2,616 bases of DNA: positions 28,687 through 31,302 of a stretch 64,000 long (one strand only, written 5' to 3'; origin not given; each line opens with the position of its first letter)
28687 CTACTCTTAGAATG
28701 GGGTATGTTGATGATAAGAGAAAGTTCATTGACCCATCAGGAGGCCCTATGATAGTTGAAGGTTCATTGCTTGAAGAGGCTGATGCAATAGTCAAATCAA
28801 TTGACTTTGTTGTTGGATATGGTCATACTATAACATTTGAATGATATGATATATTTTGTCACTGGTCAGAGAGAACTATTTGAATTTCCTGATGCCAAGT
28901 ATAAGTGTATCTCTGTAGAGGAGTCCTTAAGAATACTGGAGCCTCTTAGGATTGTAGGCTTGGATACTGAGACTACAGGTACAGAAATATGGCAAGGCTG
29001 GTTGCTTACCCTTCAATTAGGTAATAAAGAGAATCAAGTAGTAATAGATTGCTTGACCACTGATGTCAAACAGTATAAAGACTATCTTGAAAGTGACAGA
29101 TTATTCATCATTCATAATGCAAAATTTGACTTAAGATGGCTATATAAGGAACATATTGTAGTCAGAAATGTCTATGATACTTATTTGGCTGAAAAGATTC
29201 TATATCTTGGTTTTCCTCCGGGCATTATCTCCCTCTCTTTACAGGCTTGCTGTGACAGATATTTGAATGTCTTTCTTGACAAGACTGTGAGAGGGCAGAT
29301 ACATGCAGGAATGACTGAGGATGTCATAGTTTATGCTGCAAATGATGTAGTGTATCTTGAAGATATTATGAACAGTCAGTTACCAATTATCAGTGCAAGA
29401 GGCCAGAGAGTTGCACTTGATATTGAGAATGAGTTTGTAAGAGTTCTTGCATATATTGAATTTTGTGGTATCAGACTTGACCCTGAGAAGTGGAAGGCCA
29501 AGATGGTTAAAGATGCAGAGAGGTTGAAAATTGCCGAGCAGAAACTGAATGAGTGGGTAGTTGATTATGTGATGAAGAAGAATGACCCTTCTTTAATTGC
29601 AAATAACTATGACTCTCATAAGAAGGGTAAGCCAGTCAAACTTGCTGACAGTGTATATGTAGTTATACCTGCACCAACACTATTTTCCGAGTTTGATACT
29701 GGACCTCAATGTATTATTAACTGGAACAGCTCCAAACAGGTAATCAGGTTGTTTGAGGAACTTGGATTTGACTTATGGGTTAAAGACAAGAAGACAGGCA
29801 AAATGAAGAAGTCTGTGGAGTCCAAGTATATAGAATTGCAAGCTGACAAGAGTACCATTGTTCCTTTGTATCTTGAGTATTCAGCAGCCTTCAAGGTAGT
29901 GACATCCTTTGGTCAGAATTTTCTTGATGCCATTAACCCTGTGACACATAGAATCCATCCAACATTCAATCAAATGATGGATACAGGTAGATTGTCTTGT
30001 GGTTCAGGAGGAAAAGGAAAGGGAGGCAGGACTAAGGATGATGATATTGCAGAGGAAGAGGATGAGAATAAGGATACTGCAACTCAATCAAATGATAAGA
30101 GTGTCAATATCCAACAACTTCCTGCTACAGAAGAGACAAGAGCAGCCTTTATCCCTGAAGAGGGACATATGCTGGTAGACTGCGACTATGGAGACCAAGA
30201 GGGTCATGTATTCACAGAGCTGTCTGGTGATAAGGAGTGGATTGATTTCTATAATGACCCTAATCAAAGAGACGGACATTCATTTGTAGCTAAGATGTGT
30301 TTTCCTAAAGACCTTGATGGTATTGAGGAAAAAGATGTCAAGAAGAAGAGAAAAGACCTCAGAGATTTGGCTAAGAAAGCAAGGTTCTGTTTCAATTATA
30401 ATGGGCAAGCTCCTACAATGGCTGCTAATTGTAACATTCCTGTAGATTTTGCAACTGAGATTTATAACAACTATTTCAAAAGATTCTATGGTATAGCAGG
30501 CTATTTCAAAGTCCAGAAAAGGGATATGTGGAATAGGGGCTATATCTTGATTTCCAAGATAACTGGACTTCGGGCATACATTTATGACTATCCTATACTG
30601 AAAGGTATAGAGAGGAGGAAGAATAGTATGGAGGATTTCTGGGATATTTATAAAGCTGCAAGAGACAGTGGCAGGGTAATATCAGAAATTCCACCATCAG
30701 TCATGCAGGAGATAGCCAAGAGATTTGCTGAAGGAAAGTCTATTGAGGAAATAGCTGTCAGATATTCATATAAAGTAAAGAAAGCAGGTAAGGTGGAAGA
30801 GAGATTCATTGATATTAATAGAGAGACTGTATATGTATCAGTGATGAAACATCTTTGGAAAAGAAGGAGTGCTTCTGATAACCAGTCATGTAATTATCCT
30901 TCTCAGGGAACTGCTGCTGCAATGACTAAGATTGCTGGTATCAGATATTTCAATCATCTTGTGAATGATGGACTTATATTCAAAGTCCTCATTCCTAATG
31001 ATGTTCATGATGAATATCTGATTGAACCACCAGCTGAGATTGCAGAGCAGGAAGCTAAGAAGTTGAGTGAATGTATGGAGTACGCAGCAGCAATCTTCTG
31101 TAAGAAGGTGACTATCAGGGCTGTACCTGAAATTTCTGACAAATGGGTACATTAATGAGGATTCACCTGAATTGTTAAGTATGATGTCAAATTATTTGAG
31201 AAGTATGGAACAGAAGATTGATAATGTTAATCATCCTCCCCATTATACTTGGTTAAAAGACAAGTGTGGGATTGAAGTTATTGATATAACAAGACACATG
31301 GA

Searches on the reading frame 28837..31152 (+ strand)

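Call 85: search_protein_families(library=pfam, proteins=[window:28837-31152:+], max_evalue=0.001)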
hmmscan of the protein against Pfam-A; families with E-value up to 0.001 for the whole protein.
window:28837-31152:+ (772 aa): 2 families
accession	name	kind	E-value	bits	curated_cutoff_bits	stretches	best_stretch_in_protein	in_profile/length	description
PF00476.26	DNA_pol_A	-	2.5e-43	148.9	34.3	3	422-583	125-279/381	DNA polymerase family A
PF01612.26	DNA_pol_A_exo1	-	4.1e-19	69.5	23.6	1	27-179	10-166/173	3'-5' exonuclease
